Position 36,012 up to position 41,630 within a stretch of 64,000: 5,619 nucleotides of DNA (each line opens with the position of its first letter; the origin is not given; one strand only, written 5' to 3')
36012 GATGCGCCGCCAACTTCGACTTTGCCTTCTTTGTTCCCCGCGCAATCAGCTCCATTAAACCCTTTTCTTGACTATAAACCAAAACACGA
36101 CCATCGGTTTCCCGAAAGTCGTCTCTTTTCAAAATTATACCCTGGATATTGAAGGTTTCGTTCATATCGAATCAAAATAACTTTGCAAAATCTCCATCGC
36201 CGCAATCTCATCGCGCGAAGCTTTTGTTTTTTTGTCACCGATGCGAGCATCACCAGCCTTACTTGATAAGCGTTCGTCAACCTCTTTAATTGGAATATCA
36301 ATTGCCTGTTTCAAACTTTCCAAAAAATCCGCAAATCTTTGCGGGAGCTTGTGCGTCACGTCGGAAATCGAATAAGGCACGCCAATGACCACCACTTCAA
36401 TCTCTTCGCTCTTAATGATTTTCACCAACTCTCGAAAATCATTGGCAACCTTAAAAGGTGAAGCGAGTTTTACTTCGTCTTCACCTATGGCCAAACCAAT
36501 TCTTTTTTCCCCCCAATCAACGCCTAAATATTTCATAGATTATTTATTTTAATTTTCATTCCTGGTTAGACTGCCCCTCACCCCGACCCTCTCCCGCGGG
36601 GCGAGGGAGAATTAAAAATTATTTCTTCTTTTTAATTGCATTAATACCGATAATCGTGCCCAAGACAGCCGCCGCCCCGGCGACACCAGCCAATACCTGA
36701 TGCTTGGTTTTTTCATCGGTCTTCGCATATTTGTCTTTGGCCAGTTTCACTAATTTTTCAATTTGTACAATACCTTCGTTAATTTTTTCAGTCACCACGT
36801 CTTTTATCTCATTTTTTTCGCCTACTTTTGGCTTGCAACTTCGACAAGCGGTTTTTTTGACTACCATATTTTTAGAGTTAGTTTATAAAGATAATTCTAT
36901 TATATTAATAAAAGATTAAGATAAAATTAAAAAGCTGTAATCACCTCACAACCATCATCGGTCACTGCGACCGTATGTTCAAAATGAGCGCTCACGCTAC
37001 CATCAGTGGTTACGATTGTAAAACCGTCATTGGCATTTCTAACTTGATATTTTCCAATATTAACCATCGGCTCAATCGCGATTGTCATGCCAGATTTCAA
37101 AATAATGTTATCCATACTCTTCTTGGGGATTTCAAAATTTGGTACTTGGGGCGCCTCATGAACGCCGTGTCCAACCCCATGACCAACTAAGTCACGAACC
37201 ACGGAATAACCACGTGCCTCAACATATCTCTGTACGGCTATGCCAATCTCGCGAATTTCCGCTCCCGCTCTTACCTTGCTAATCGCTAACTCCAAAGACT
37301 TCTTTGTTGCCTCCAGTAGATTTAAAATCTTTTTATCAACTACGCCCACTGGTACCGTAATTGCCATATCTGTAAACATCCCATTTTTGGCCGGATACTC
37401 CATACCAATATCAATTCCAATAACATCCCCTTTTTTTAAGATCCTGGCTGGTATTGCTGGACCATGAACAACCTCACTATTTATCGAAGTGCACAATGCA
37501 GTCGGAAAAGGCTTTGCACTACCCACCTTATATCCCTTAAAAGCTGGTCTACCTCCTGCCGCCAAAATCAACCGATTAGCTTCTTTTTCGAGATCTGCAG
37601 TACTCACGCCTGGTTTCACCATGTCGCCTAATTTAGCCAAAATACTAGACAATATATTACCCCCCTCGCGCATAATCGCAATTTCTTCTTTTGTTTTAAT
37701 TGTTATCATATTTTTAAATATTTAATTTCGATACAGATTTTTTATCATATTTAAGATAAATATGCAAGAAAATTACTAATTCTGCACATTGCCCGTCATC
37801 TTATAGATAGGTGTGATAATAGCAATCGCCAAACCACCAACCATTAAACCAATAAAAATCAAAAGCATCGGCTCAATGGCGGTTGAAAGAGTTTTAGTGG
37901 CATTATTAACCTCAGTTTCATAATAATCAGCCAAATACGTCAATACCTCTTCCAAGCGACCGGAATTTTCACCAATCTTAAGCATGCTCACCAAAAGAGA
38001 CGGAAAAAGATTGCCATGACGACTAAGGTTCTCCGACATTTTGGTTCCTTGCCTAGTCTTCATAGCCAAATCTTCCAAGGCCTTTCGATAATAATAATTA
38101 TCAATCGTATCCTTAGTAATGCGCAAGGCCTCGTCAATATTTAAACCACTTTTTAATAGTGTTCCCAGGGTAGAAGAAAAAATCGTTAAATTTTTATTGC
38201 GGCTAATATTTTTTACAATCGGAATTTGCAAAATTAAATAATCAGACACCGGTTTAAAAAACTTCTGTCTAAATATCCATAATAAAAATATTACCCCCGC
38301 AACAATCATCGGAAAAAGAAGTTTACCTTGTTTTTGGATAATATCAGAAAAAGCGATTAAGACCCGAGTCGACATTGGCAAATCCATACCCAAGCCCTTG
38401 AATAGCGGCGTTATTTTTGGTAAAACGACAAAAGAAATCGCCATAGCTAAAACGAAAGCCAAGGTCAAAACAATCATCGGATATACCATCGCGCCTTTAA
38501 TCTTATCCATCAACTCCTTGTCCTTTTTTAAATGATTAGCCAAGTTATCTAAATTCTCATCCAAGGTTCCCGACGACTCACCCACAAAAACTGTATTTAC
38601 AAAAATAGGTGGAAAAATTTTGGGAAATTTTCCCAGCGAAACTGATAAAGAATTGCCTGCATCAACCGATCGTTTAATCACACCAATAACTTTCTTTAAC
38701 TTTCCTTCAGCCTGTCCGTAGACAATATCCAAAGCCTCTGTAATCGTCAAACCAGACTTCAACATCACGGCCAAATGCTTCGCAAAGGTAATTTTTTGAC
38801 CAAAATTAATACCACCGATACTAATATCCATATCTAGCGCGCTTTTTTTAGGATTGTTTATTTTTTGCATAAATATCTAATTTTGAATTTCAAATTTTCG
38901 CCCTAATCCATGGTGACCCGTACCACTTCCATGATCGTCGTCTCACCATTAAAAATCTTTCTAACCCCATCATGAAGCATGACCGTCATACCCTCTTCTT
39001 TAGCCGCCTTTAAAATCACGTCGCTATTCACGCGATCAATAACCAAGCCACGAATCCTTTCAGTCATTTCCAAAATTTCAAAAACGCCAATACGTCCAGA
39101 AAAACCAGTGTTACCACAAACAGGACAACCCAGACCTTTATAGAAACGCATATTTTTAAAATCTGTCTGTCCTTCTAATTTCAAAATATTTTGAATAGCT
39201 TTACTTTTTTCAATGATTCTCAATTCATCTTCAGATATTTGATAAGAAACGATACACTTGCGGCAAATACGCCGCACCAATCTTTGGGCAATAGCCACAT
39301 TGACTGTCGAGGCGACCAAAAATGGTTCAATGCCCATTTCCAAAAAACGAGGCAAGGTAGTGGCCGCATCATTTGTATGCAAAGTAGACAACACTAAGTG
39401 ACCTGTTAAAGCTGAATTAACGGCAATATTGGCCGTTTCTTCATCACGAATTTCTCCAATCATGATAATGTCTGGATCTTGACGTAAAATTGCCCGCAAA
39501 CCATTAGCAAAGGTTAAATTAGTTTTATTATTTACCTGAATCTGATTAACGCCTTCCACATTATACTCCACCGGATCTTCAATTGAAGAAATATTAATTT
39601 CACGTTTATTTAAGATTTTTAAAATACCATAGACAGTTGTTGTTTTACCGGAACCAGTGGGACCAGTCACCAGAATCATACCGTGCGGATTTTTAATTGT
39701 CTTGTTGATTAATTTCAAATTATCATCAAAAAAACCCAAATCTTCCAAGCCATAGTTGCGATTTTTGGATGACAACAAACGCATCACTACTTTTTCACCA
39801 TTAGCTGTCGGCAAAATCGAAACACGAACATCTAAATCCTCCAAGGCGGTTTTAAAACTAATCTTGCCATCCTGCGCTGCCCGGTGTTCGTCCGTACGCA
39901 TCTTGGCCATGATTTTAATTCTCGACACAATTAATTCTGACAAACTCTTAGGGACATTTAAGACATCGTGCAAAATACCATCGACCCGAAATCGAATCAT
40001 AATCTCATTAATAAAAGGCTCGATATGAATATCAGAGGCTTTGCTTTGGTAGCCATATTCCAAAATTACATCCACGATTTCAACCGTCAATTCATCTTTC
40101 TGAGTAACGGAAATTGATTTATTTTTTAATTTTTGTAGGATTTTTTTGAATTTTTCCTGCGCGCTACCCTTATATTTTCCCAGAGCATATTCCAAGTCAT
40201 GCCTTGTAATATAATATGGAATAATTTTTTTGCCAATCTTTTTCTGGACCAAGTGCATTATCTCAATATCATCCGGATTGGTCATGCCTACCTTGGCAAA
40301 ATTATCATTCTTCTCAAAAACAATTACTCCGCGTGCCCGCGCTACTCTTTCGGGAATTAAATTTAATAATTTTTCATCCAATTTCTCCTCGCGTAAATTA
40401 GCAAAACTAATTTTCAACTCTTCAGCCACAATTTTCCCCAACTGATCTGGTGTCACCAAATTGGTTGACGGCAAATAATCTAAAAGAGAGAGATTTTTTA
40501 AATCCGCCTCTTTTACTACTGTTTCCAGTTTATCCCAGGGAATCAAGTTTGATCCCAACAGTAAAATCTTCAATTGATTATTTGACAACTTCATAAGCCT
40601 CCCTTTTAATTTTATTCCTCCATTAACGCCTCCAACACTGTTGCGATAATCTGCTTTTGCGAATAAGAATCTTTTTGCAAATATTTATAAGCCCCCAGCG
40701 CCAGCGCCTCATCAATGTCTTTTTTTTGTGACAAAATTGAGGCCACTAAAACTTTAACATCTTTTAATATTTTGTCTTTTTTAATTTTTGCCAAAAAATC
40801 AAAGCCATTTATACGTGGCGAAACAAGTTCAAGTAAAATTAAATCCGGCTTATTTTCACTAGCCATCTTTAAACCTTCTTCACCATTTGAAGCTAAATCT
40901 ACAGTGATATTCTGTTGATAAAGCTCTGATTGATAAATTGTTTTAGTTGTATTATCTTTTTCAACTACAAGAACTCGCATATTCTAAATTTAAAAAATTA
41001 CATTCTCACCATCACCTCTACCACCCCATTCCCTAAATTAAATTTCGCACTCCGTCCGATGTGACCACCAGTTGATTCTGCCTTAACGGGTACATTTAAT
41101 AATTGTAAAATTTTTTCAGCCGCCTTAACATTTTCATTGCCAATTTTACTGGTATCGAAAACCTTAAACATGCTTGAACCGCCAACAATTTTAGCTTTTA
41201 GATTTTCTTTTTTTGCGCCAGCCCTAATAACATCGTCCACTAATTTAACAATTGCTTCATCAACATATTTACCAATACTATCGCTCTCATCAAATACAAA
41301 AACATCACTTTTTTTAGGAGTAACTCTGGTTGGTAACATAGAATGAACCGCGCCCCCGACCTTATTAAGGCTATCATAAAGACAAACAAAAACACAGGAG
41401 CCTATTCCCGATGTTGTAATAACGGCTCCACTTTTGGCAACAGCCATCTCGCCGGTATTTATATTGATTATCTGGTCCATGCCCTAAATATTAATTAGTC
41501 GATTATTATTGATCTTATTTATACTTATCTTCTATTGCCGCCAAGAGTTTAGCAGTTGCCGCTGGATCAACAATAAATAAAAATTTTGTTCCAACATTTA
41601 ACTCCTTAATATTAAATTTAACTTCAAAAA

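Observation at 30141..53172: Chemosensory pathway physically fused to type IV pilus genes in one co-directional block, with no flagellar genes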

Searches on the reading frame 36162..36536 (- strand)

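Call 4: search_protein_families(library=pfam, proteins=[window:36162-36536:-], max_evalue=0.001)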
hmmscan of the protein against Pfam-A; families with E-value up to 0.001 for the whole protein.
window:36162-36536:- (124 aa): 1 family
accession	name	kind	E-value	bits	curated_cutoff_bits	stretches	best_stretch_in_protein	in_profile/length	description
PF03652.20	RuvX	-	6.4e-28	98.2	29.2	1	1-122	1-133/134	Holliday junction resolvase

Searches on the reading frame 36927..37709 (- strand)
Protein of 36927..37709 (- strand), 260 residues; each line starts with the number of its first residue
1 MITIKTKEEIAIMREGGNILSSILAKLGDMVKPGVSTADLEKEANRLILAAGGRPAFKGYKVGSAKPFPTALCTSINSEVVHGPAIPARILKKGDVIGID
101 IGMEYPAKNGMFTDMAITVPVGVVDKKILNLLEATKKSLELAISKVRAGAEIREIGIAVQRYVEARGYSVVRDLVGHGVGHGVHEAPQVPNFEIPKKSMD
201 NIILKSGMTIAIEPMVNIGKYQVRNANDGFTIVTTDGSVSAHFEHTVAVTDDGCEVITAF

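Call 4: search_protein_families(library=pfam, proteins=[window:36927-37709:-], max_evalue=0.001)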
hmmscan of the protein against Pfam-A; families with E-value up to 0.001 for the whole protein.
window:36927-37709:- (260 aa): 1 family
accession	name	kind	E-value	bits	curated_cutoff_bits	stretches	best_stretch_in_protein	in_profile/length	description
PF00557.29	Peptidase_M24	-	2.6e-44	151.9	23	1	12-251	2-208/208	Metallopeptidase family M24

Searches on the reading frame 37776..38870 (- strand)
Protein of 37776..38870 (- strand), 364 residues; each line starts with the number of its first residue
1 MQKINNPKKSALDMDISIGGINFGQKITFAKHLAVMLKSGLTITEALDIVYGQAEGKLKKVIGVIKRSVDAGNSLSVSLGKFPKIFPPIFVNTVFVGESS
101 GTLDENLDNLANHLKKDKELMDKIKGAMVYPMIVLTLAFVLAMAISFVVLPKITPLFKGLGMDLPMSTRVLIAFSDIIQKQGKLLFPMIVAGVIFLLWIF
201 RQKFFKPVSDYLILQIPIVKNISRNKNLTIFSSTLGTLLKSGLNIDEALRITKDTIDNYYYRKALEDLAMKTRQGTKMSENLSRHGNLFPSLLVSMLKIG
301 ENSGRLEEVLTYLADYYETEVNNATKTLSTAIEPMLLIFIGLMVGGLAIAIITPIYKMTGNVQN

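Call 4: search_protein_families(library=pfam, proteins=[window:37776-38870:-], max_evalue=0.001)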
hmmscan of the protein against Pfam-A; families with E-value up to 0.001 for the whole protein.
window:37776-38870:- (364 aa): 1 family
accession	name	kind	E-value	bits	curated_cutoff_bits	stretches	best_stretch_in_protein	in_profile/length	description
PF00482.28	T2SSF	-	5.3e-61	204.6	25.2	2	231-354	1-125/125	Type II secretion system (T2SS), protein F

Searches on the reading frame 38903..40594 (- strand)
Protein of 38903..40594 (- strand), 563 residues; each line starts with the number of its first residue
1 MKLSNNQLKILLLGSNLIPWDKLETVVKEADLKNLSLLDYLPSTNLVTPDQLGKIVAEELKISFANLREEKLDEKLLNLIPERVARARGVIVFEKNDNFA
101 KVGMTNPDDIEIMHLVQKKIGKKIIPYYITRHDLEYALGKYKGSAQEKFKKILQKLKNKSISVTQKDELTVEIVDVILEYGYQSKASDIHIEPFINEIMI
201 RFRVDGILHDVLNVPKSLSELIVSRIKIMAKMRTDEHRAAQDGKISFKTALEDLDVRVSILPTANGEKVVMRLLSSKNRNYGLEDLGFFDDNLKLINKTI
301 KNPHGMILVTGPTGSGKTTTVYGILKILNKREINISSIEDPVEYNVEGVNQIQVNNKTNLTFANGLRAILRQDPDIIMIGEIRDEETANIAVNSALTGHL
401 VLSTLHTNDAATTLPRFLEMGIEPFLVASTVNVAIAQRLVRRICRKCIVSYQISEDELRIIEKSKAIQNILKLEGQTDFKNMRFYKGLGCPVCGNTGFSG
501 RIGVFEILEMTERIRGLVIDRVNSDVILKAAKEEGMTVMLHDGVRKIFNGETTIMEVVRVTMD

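Call 4: search_protein_families(library=pfam, proteins=[window:38903-40594:-], max_evalue=0.001)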
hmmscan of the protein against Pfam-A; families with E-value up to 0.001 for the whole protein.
window:38903-40594:- (563 aa): 4 families
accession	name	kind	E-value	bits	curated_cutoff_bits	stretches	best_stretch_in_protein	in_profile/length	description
PF00437.27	T2SSE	-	1.8e-125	418.9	24.9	1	166-559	4-370/370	Type II/IV secretion system protein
PF05157.20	MshEN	-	5.3e-11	42.8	23.1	1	61-146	2-88/90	MshEN domain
PF13086.12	AAA_11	-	0.00011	22.5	27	1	292-405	6-114/257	AAA domain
PF00004.35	AAA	-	0.00058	20.8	21.2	0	307-382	1-66/131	ATPase family associated with various cellular activities (AAA)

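Call 37: search_protein_families(library=ncbifam, proteins=[window:38903-40594:-], max_evalue=0.001)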
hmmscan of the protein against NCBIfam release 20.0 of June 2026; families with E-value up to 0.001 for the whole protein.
window:38903-40594:- (563 aa): 21 families
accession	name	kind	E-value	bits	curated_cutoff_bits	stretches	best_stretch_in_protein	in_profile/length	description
TIGR02533.1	type_II_gspE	equivalog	7.9e-157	522.8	630.25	1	80-561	4-486/486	type II secretion system ATPase GspE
TIGR02538.1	type_IV_pilB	equivalog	2.2e-153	511.8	675.65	1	11-562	5-563/564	type IV-A pilus assembly ATPase PilB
NF053534.1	T4PilAsmATPsTfpB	equivalog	8.2e-132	440.5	850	1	106-561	138-582/584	type IV pilus assembly ATPase TfpB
NF007755.0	PRK10436.1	equivalog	4.5e-129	431.1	617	1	90-561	19-459/465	type II secretion system protein GspE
NF041000.1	ATPase_ComGA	equivalog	1.9e-77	259.9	300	1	177-441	3-266/267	competence type IV pilus ATPase ComGA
TIGR01420.1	pilT_fam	subfamily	3.6e-51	174.4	319.1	1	177-440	5-260/343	PilT/PilU family type 4a pilus ATPase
TIGR02525.1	plasmid_TraJ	equivalog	1.4e-25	90.1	368.3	1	300-459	145-319/372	plasmid transfer ATPase TraJ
TIGR02524.1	dot_icm_DotB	equivalog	1.9e-19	70.1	463.3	1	298-442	128-287/358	Dot/Icm type IV secretion system ATPase DotB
NF058587.1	archaellum_moto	equivalog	1.8e-18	66.6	550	1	307-450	278-425/527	archaellum flagellar ATPase motor FlaI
TIGR02782.1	TrbB_P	equivalog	1.4e-15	57.4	304.55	1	304-423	136-257/303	P-type conjugative transfer ATPase TrbB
NF010469.0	PRK13894.1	subfamily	1.6e-14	54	508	1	295-418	141-265/320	conjugal transfer ATPase TrbB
TIGR02788.1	VirB11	equivalog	3e-14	52.8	249.95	1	296-441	137-285/308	P-type DNA transfer ATPase VirB11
TIGR03819.1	heli_sec_ATPase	hypoth_equivalog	5.6e-14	52.1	373.15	1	223-433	100-313/340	TadA family conjugal transfer-associated ATPase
NF010407.0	PRK13833.1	subfamily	1.8e-10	40.8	499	1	294-419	135-261/323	conjugal transfer protein TrbB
NF008411.1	PRK11234.1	equivalog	1.2e-09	37.2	1170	1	9-203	485-680/723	cyclic di-3',5'-guanylate-activated glycosyltransferase NfrB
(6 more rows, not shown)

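Call 63: list_cluster_members(proteins=[window:38903-40594:-, window:40612-40980:-, window:22266-24098:+, window:11269-12126:-, window:1147-3300:-])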
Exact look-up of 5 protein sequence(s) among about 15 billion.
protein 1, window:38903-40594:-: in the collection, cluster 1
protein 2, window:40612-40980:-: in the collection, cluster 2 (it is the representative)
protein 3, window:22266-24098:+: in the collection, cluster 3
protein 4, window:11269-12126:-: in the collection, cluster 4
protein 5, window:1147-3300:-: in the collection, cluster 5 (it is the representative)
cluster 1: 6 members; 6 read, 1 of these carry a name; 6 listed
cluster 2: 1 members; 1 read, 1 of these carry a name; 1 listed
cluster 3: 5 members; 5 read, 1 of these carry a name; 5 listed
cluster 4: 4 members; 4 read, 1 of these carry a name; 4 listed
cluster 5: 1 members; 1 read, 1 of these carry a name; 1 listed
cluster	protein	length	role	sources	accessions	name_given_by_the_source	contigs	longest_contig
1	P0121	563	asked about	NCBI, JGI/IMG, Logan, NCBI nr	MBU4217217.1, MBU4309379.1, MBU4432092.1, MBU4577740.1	GspE/PulE family protein [Candidatus Parcubacteria bacterium] | GspE/PulE family protein [Patescibacteria group bacterium]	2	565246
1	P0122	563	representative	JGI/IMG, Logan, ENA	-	-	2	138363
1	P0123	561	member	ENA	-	-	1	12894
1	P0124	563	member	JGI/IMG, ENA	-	-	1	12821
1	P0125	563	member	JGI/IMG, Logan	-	-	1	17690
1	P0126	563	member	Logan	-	-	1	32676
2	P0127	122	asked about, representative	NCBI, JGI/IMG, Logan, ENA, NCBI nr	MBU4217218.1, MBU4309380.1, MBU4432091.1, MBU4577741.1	response regulator [Candidatus Parcubacteria bacterium] | response regulator [Patescibacteria group bacterium]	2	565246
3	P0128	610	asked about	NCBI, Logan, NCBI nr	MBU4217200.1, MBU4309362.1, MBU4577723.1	excinuclease ABC subunit UvrB [Patescibacteria group bacterium]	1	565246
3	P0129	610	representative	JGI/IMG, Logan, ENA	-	-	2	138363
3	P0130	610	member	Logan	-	-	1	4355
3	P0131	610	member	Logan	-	-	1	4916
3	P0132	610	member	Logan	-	-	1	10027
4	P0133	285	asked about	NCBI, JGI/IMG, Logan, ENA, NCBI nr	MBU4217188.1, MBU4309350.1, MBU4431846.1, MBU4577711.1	class II fructose-bisphosphate aldolase family protein [Candidatus Parcubacteria ... | class II fructose-bisphosphate aldolase family protein [Patescibacteria group bacterium]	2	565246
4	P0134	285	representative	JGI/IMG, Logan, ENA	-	-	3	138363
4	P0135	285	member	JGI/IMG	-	-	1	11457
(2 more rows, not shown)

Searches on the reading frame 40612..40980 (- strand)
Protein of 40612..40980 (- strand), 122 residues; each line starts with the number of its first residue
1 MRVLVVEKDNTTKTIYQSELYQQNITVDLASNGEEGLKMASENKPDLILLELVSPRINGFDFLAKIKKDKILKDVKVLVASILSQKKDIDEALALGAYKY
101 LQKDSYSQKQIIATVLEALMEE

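Call 4: search_protein_families(library=pfam, proteins=[window:40612-40980:-], max_evalue=0.001)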
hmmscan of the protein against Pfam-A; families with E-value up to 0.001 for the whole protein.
window:40612-40980:- (122 aa): 1 family
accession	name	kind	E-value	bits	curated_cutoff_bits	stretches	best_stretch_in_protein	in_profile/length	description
PF00072.30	Response_reg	-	1.5e-18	67.4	30.2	1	3-113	1-108/111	Response regulator receiver domain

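Call 37: search_protein_families(library=ncbifam, proteins=[window:40612-40980:-], max_evalue=0.001)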
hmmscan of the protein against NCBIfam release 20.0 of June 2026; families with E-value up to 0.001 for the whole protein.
window:40612-40980:- (122 aa): 75 families (the best 25 are shown)
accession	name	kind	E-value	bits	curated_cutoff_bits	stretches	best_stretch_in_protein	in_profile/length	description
NF045991.1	RespRegCtrARhodob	equivalog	1.9e-15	57.2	350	1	1-115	1-112/224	response regulator transcription factor CtrA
NF007969.0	PRK10693.1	equivalog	3.3e-15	55.9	329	1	2-120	9-125/337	two-component system response regulator RssB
NF007935.0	PRK10651.1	equivalog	1.4e-14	53.8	250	1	25-107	33-113/216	two-component system response regulator NarL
TIGR02154.1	PhoB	equivalog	1.6e-14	53.7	296.2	1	2-116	4-117/226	phosphate regulon transcriptional regulator PhoB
NF051850.1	RespRegRprY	equivalog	1.2e-13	51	370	1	1-119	5-119/234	response regulator transcription factor RprY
NF007135.0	PRK09581.1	equivalog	2.7e-13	49.5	474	1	2-103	4-105/457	PleD family two-component system response regulator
TIGR01387.1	cztR_silR_copR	subfamily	3.2e-13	49.8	279.2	1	3-118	1-113/218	heavy metal response regulator transcription factor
NF045944.1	ResRegRpaBCyano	equivalog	8.6e-13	48.2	330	1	4-114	1-107/229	response regulator transcription factor RpaB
NF053854.1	RespRegPhoBBctds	equivalog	2.6e-12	46.6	270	1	3-116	1-112/225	two-component system response regulator PhoB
TIGR01818.1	ntrC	equivalog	2.6e-12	46.3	558.6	1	3-120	1-115/463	nitrogen regulation protein NR(I)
NF045505.1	RR_RssB_Pseudo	equivalog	3.4e-12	46.1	700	1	2-104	7-107/394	two-component system response regulator RssB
TIGR02875.1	spore_0_A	equivalog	5.5e-12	45.5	200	1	2-103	4-107/262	sporulation transcription factor Spo0A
NF001965.0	PRK00742.1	subfamily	7.1e-12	45.2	293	1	1-121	4-125/357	chemotaxis-specific protein-glutamate methyltransferase CheB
NF041946.1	LuxO_transreg_Vib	equivalog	1.2e-11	44.1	800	1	6-118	2-111/463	quorum-sensing sigma-54 dependent transcriptional regulator LuxO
NF041733.1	resp_reg_CseB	equivalog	2.1e-11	43.6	350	1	2-104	2-101/228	two-component system response regulator CseB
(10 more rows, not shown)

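Call 70: find_homologous_proteins(query=window:40612-40980:-, max_evalue=0.00001)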
Query window:40612-40980:- (122 aa): 26 proteins with E <= 0.00001 among 75 candidates.
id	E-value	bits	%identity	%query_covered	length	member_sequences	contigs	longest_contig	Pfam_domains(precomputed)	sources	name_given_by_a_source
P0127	1.5e-67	242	100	100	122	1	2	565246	PF00072.31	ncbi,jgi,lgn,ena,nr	ncbi:response regulator [Candidatus Parcubacteria bacterium]|nr:response regulator [Patescibacteria 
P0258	1.2e-62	226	93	100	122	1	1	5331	PF00072.31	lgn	-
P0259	1.5e-62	226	92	100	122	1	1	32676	PF00072.31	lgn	-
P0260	1.0e-60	220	91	100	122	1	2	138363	PF00072.31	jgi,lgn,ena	-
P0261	2.5e-58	212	87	98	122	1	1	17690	PF00072.31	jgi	-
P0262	1.8e-57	210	87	99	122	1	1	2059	PF00072.31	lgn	-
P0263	2.7e-56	206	86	99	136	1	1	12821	PF00072.31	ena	-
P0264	1.1e-52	194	78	100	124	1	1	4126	PF00072.31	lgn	-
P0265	3.0e-51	190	76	98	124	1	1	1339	PF00072.31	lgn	-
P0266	7.2e-41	156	63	98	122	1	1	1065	PF00072.31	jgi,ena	-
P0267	4.0e-20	90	39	100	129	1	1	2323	PF00072.31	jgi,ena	-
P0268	3.3e-17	80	40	93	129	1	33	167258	PF00072.31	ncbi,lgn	-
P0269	6.4e-16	76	39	93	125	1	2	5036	PF00072.31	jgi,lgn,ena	-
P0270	4.8e-11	61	34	93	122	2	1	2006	PF00072.31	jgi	jgi:CheY-like chemotaxis protein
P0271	6.3e-11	60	35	93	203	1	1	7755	PF00486.35,PF00072.31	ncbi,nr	ncbi:MAG: response regulator transcription factor, partial [Clostridia bacterium]|nr:response regula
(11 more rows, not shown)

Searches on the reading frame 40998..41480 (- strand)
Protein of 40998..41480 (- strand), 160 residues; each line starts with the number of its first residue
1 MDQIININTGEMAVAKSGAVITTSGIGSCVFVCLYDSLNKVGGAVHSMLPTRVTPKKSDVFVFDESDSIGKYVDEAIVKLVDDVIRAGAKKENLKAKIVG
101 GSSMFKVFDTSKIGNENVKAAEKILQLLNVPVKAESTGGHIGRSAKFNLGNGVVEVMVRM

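Call 4: search_protein_families(library=pfam, proteins=[window:40998-41480:-], max_evalue=0.001)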
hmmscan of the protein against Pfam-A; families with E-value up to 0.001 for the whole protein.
window:40998-41480:- (160 aa): 1 family
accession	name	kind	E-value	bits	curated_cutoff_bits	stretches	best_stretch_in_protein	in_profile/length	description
PF03975.18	CheD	-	1.2e-23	83.8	25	1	64-156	11-106/108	CheD chemotactic sensory transduction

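Call 37: search_protein_families(library=ncbifam, proteins=[window:40998-41480:-], max_evalue=0.001)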
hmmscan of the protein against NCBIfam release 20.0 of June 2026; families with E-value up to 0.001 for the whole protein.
window:40998-41480:- (160 aa): 9 families
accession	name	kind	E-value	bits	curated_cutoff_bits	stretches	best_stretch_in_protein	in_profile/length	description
NF041119.1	CheD_Thtga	equivalog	4.5e-37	127.9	240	1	7-156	5-146/160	chemoreceptor glutamine deamidase/glutamate methylesterase CheD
NF010018.0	PRK13495.1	equivalog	5.4e-32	111.2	243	1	7-154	6-143/159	chemoreceptor glutamine deamidase CheD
NF010015.0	PRK13490.1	equivalog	2.4e-28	99.2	251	1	5-157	6-153/162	chemoreceptor glutamine deamidase CheD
NF010013.0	PRK13487.1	equivalog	2.8e-24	85.7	223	1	5-155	26-166/201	chemoreceptor glutamine deamidase CheD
NF010020.0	PRK13498.1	equivalog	3.2e-19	69.5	236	1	5-156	10-155/168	chemoreceptor glutamine deamidase CheD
NF010014.0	PRK13489.1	equivalog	3.7e-18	66.6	290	1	11-154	27-163/238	chemoreceptor glutamine deamidase CheD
NF010019.0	PRK13497.1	equivalog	3.9e-17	62.6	313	1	5-147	10-143/184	chemoreceptor glutamine deamidase CheD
NF010017.0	PRK13494.1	equivalog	4.9e-15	55.5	285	1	7-137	16-135/163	chemoreceptor glutamine deamidase CheD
NF010016.0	PRK13493.1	equivalog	5.2e-13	49.3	369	1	6-147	45-183/227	chemoreceptor glutamine deamidase CheD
